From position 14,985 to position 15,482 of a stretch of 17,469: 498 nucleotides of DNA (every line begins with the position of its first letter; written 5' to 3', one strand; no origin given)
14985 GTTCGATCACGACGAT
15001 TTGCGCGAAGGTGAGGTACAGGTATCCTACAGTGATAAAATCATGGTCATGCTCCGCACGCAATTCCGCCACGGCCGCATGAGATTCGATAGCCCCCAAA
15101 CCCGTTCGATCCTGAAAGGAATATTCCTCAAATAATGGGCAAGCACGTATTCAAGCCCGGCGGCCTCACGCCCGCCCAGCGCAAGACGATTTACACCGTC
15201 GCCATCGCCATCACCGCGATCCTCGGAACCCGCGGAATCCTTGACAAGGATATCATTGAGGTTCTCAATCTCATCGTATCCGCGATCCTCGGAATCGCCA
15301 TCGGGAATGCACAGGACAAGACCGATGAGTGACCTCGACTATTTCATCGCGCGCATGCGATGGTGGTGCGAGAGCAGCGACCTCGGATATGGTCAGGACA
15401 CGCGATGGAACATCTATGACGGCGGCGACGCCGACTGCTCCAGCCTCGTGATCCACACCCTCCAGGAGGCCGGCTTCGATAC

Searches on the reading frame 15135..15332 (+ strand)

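Call 46: search_protein_families(library=pfam, proteins=[window:15135-15332:+], max_evalue=0.01)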
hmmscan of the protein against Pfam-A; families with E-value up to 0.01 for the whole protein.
window:15135-15332:+ (65 aa): 1 family
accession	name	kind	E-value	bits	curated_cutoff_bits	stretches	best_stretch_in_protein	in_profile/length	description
PF23809.1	Phage_holin_9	-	0.00071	19.8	27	1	12-60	68-116/130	Bacteriophage holin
